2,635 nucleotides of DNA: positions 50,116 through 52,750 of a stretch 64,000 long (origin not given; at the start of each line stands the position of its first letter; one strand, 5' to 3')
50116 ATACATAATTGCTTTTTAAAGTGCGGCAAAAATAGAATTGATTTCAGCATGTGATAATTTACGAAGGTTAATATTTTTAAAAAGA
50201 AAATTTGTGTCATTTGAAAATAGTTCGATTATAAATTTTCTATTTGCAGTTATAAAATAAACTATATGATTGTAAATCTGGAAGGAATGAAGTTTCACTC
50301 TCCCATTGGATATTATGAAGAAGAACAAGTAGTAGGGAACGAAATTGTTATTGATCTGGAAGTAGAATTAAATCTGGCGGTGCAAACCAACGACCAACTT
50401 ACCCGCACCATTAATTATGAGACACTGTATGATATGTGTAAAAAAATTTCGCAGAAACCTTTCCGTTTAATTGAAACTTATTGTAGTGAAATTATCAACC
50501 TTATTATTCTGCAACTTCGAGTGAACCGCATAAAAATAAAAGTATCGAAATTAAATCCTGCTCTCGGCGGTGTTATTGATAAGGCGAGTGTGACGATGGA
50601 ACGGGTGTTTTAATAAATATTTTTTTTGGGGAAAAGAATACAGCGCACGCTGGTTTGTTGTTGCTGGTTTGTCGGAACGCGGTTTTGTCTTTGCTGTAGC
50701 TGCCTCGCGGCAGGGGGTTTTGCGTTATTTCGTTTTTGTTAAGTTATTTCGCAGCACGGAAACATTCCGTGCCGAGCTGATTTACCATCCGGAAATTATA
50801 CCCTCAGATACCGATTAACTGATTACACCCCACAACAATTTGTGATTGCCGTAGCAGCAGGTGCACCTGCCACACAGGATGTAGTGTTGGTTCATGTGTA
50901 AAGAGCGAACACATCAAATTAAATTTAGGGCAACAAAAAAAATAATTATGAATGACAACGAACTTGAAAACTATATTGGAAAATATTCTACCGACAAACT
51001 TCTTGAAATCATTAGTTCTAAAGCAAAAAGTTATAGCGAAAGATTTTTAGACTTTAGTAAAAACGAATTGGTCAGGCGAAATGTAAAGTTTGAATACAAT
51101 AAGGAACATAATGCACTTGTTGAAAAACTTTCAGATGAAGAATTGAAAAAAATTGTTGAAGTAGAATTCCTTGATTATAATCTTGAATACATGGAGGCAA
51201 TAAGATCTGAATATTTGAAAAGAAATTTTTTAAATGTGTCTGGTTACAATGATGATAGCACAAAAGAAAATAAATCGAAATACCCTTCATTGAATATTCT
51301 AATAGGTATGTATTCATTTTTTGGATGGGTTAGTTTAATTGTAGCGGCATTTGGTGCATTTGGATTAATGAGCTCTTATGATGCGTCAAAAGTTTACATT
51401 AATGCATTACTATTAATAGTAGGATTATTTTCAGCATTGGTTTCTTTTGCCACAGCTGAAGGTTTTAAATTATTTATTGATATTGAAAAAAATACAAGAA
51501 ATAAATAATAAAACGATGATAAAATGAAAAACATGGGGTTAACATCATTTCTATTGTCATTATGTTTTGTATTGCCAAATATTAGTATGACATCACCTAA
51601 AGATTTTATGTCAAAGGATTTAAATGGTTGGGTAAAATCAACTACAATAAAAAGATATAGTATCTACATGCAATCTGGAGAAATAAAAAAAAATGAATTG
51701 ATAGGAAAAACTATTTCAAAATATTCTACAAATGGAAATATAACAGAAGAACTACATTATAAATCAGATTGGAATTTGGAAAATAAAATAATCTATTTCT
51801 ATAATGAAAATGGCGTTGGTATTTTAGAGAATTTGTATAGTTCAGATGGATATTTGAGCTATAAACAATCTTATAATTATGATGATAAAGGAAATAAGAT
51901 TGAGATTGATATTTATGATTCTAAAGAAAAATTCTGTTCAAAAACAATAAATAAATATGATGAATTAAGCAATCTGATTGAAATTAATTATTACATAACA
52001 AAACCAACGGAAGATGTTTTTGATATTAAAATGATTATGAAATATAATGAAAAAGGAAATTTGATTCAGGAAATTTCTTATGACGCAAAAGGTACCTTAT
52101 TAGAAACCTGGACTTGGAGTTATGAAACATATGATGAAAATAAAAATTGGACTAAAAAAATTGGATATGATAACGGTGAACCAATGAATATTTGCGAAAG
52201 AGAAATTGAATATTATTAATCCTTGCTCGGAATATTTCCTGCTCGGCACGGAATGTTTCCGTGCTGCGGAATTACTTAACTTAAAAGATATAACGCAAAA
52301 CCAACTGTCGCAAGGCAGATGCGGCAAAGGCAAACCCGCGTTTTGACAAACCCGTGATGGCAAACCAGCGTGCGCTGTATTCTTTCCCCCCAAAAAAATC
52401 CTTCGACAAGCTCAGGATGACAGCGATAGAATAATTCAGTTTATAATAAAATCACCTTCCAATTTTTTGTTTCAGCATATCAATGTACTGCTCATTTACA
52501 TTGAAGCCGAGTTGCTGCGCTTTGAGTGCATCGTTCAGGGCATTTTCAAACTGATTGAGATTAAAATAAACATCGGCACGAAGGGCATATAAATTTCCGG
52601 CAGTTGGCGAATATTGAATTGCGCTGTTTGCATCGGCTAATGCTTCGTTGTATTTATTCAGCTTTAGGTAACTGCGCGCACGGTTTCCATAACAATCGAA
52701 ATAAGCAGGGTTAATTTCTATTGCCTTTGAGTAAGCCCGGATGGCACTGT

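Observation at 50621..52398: Two very AT-rich genes bracketed by GC-rich, imperfect 157-bp inverted repeats between convergent housekeeping genes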

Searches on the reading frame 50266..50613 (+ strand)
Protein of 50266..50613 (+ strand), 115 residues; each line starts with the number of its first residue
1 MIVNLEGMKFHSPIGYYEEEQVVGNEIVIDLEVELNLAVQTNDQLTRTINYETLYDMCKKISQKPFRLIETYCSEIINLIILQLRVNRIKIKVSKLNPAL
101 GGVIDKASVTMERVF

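Call 20: search_protein_families(library=pfam, proteins=[window:50266-50613:+], max_evalue=0.1)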
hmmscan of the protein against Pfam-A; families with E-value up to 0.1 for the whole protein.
window:50266-50613:+ (115 aa): 2 families
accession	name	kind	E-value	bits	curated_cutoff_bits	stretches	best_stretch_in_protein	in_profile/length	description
PF02152.23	FolB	-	5.5e-25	88.5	31.8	1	4-112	2-113/113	Dihydroneopterin aldolase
PF03127.19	GAT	-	0.044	14.5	31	0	51-75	26-50/77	GAT domain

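Call 22: find_encoding_contigs(protein=window:50266-50613:+, flank=5000, max_places=10)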
Protein window:50266-50613:+ (115 aa): 24 contigs read that carry it; 3 places shown.
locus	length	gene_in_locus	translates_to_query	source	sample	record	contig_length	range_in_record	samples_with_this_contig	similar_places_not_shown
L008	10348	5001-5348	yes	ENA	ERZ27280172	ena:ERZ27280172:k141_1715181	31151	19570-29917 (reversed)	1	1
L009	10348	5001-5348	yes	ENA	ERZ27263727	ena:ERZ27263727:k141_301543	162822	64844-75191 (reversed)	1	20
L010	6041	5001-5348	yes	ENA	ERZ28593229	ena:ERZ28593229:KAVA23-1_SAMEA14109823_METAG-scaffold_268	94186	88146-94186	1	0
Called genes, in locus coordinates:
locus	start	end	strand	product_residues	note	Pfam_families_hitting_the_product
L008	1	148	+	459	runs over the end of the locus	?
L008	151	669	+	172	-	-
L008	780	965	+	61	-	PF07432:Hc1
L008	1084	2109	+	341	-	PF14903:WG_beta_rep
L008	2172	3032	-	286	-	PF09294:Interfer-bind (faint), PF28033:Fn3_ROS1 (faint), PF00041:fn3 (faint)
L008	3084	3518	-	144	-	-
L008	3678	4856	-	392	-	PF02771:Acyl-CoA_dh_N, PF02770:Acyl-CoA_dh_M, PF00441:Acyl-CoA_dh_1, PF08028:Acyl-CoA_dh_2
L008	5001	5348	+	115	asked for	PF02152:FolB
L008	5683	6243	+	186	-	-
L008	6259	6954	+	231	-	-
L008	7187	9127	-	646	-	PF13371:TPR_9 (faint), PF25575:TPR_BSK1_C (faint), PF13181:TPR_8 (faint), PF00515:TPR_1 (weak), PF00515:TPR_1, PF07719:TPR_2 (weak), PF13414:TPR_11 (weak), PF13431:TPR_17 (weak), +6 more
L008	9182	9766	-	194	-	PF02545:Maf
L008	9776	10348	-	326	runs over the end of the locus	PF01040:UbiA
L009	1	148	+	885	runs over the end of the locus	PF00133:tRNA-synt_1, PF09334:tRNA-synt_1g, PF13603:tRNA-synt_1_2, PF08264:Anticodon_1, PF10458:Val_tRNA-synt_C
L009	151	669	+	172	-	-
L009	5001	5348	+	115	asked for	PF02152:FolB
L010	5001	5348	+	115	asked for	PF02152:FolB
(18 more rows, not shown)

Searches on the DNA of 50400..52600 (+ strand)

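Call 9: search_rna_families(source=window, start=50400, end=52600, threshold=evalue, max_evalue=10)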
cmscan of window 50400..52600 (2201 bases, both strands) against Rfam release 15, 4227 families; matches with E-value up to 10: 4.
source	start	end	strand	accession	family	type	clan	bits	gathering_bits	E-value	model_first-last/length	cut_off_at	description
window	52082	52251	-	RF01983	Pinc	Gene; lncRNA;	-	18.2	60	4.9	1-154/154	no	Pregnancy induced noncoding RNA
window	51808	51891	+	RF01883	TUG1_2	Gene; lncRNA;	-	17.8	90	9.8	1-89/89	no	Taurine upregulated gene 1 conserved region 2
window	51998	52055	+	RF02060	STnc410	Gene; sRNA;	-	15.5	50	2.8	1-158/158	no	Enterobacterial sRNA STnc410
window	52274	52423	-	RF02132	HOXB13-AS1_1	Gene; lncRNA;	-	15.1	60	3.3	1-136/136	no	HOXB13 antisense RNA 1 conserved region 1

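Call 73: search_dna_similar(query=window:50600-50950:+, collection=plasmids, mode=distant, max_evalue=0.01)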
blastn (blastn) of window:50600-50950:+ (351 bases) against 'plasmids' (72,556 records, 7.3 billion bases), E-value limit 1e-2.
No match.

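Call 74: search_dna_similar(query=window:50600-50950:+, collection=phages, mode=distant, max_evalue=0.01)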
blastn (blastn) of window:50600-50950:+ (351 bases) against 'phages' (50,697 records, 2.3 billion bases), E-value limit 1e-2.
No match.

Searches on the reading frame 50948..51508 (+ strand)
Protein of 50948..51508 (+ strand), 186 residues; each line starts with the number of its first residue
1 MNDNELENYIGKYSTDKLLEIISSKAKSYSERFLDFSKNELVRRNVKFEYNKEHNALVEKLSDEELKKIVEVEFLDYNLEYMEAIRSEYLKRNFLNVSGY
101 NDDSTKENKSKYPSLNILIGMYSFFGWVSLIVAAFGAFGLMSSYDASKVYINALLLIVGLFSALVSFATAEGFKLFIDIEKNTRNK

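Call 20: search_protein_families(library=pfam, proteins=[window:50948-51508:+], max_evalue=0.1)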
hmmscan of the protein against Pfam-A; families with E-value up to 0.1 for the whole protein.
window:50948-51508:+ (186 aa): 1 family
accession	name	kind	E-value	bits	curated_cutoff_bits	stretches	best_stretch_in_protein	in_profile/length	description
PF20990.2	DUF2207_C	-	0.05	13.7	33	1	80-168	109-180/247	Predicted membrane protein (DUF2207) C-terminal domain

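Call 38: search_protein_families(library=ncbifam, proteins=[window:50948-51508:+], max_evalue=1)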
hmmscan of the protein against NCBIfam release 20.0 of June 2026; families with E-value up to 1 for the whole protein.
window:50948-51508:+ (186 aa): 2 families
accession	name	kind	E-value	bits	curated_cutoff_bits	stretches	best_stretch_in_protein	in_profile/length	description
NF041280.1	mem_Micro_34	equivalog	0.043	13.6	37.5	1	126-138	6-18/34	small membrane protein MtfM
TIGR03061.1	pip_yhgE_Nterm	subfamily_domain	0.043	13.4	96.15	1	27-70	105-148/164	YhgE/Pip family protein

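Call 39: search_protein_families(library=phrogs, proteins=[window:50948-51508:+], max_evalue=1)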
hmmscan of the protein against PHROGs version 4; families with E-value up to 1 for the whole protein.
window:50948-51508:+ (186 aa): 3 families
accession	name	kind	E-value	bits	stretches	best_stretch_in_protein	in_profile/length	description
phrog_14196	-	other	0.12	13.6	1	102-174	14-80/102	phosphohydrolase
phrog_31095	-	unknown function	0.18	12.9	1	64-95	31-62/74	-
phrog_4546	-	unknown function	0.47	11.3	0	118-131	17-30/36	-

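Call 72: search_protein_families(library=padloc, proteins=[window:50948-51508:+], max_evalue=0.01)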
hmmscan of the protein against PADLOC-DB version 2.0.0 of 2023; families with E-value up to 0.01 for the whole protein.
window:50948-51508:+ (186 aa): 0 families

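Call 82: search_protein_representatives(protein=window:50948-51508:+)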
Query: 186 residues. Proteins with E-value up to 0.001 (for the whole library): 134; up to 1e-10: 27; up to 1e-30: 2. The best 134 are listed.
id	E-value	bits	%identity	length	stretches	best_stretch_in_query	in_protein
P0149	7.1e-112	387.3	100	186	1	1-186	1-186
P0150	9.5e-31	123.3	41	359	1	4-186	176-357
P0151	8.0e-30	120.3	44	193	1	5-185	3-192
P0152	1.4e-28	116.2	40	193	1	3-183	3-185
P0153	2.3e-28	115.6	40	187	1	5-185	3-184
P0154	8.6e-27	110.4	39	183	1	4-185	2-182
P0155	1.9e-26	109.3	39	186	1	4-185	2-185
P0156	6.6e-26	107.6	37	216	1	5-185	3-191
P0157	1.0e-25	106.9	36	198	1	4-185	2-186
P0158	5.0e-25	104.7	40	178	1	8-184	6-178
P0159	5.1e-25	104.7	34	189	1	5-185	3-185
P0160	7.9e-23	97.5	42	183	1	5-185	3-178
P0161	8.1e-23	97.5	42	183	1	6-163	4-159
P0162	5.1e-22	94.9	35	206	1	10-185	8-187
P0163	8.3e-21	90.9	34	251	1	9-185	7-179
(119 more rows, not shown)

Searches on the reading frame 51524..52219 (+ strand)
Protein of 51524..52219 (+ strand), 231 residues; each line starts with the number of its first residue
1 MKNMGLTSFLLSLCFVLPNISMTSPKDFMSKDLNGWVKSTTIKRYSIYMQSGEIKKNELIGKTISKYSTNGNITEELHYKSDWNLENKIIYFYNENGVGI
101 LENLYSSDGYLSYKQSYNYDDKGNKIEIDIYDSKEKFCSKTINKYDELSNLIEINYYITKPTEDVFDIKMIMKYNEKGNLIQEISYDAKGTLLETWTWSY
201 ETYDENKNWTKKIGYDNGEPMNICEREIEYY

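Call 20: search_protein_families(library=pfam, proteins=[window:51524-52219:+], max_evalue=0.1)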
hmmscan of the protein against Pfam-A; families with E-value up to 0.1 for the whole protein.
window:51524-52219:+ (231 aa): 0 families

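Call 21: find_encoding_contigs(protein=window:51524-52219:+, flank=6000)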
Protein window:51524-52219:+ (231 aa): 24 contigs read that carry it; 3 places shown.
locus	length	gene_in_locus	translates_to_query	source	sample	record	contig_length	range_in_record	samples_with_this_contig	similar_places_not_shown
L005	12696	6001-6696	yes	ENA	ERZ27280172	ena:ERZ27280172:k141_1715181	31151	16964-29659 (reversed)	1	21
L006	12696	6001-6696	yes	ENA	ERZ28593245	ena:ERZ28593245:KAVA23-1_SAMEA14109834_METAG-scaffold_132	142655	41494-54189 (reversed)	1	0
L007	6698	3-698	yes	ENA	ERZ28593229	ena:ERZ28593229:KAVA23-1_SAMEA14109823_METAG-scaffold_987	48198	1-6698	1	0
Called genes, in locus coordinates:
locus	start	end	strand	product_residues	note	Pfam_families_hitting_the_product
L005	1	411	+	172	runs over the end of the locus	-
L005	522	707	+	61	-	PF07432:Hc1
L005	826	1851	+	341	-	PF14903:WG_beta_rep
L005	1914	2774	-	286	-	PF09294:Interfer-bind (faint), PF28033:Fn3_ROS1 (faint), PF00041:fn3 (faint)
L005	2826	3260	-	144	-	-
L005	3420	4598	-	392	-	PF02771:Acyl-CoA_dh_N, PF02770:Acyl-CoA_dh_M, PF00441:Acyl-CoA_dh_1, PF08028:Acyl-CoA_dh_2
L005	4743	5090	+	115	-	PF02152:FolB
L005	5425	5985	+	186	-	-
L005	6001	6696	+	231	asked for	-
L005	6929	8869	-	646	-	PF13371:TPR_9 (faint), PF25575:TPR_BSK1_C (faint), PF13181:TPR_8 (faint), PF00515:TPR_1 (weak), PF00515:TPR_1, PF07719:TPR_2 (weak), PF13414:TPR_11 (weak), PF13431:TPR_17 (weak), +6 more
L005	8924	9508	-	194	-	PF02545:Maf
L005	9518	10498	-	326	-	PF01040:UbiA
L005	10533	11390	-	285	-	PF28545:1TM_TonB_rel, PF03544:TonB_C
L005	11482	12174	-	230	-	PF04240:Caroten_synth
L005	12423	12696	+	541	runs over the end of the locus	PF20142:Scaffold, PF01471:PG_binding_1 (weak), PF03734:YkuD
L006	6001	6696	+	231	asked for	-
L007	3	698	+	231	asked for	?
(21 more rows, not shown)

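Call 37: find_homologous_proteins(query=window:51524-52219:+, max_evalue=0.001)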
Query window:51524-52219:+ (231 aa): 28 proteins with E <= 0.001 among 235 candidates.
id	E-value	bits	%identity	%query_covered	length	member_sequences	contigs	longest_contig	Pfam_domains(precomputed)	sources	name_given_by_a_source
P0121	5.7e-33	132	33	98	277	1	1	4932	PF05593.20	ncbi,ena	-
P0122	5.9e-28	116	30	98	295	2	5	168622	-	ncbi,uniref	ncbi:hypothetical protein ACILD6_04405 [Capnocytophaga canimorsus]|uniref:hypothetical protein n=1 T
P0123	6.6e-19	86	27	99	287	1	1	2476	PF05593.20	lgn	-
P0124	1.3e-17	82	33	96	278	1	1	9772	-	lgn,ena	-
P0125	4.2e-17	80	34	83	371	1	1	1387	-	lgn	-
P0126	1.2e-16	79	33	59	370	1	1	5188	PF05593.20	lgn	-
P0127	2.4e-15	75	36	52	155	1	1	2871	PF11178.14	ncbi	-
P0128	2.8e-15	74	28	100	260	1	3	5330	-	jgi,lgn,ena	-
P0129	5.1e-13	67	32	72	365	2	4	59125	PF05593.20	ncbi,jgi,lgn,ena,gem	-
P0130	5.1e-13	67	30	90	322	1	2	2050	PF05593.20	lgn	-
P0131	9.7e-13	66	30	68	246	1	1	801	PF05593.20,PF27183.1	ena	-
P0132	5.6e-10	57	25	100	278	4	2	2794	PF05593.20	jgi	-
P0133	1.8e-9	55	27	93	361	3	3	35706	PF05593.20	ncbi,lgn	-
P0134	2.1e-9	55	34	72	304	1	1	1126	-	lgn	-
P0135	8.0e-9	53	25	96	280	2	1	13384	PF05593.20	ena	-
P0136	1.5e-7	49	24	96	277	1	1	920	PF05593.20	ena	-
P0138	2.9e-7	48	24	87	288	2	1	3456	PF05593.20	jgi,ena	-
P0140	1.6e-6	46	24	90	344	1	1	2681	PF05593.20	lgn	-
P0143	5.0e-6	44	26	90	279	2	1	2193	PF05593.20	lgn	-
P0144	8.1e-6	44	31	53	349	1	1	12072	PF05593.20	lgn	-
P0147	2.9e-5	42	20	90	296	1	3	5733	PF05593.20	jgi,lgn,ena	-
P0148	8.5e-5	40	31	63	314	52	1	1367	PF05593.20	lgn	-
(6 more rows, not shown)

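Call 38: search_protein_families(library=ncbifam, proteins=[window:51524-52219:+], max_evalue=1)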
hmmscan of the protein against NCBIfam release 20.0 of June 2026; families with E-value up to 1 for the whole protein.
window:51524-52219:+ (231 aa): 1 family
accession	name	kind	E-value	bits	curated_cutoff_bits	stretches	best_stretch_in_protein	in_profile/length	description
TIGR01643.1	YD_repeat_2x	repeat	0.00089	19.7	15.8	0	116-134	19-37/42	YD repeat-containing protein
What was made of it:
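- Checked: The 231-aa protein gives a weak YD-repeat hit, and its distant homologues carry PF05593 (calls 37, 38).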

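Call 39: search_protein_families(library=phrogs, proteins=[window:51524-52219:+], max_evalue=1)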
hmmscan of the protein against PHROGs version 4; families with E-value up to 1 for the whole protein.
window:51524-52219:+ (231 aa): 2 families
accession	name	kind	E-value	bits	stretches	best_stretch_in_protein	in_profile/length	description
phrog_19687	-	unknown function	0.02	15.9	0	166-195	28-57/62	-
phrog_2636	-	tail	0.097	12.6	1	30-169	364-433/568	tail fiber protein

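Call 67: find_encoding_contigs(protein=P0121, flank=5000, max_places=2)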
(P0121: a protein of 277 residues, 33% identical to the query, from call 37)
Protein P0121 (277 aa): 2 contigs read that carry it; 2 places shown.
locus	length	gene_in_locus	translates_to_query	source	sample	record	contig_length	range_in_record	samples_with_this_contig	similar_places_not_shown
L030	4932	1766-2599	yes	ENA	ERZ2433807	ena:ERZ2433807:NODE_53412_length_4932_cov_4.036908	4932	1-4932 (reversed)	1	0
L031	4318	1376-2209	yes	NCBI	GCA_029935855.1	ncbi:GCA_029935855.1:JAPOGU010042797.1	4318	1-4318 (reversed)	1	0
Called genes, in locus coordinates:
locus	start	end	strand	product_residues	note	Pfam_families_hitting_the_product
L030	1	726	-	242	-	?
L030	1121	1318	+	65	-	-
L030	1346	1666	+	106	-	-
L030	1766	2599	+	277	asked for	PF05593:RHS_repeat (faint)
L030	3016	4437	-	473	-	PF08800:BT4734-like_N (weak)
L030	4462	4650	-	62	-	PF17253:DUF5320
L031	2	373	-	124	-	?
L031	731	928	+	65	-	-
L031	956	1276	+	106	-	-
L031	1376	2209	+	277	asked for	PF05593:RHS_repeat (faint)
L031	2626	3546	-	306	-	-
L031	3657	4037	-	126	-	-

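Call 68: find_encoding_contigs(protein=P0124, flank=8000, max_places=2)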
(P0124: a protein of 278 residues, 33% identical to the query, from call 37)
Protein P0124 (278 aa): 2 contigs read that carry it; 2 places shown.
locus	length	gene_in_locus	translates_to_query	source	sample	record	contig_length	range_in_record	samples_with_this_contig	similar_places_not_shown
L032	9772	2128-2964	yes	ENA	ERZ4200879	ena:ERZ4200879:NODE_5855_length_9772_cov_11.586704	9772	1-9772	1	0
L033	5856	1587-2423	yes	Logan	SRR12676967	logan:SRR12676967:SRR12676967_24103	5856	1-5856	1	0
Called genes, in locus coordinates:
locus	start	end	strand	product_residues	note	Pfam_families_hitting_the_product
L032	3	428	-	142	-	?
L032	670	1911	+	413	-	PF14684:Tricorn_C1 (weak), PF03572:Peptidase_S41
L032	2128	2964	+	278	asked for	-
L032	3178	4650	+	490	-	PF14237:GYF_2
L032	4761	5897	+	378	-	PF12686:DUF3800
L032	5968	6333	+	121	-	-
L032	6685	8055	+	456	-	PF13175:AAA_15, PF13304:AAA_21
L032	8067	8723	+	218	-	PF13707:RloB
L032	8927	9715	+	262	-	-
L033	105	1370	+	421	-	PF14684:Tricorn_C1 (weak), PF03572:Peptidase_S41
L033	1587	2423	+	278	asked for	-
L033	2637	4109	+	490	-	PF14237:GYF_2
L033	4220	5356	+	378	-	PF12686:DUF3800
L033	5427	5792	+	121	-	-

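Call 72: search_protein_families(library=padloc, proteins=[window:51524-52219:+], max_evalue=0.01)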
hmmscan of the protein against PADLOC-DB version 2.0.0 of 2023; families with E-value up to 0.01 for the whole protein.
window:51524-52219:+ (231 aa): 0 families
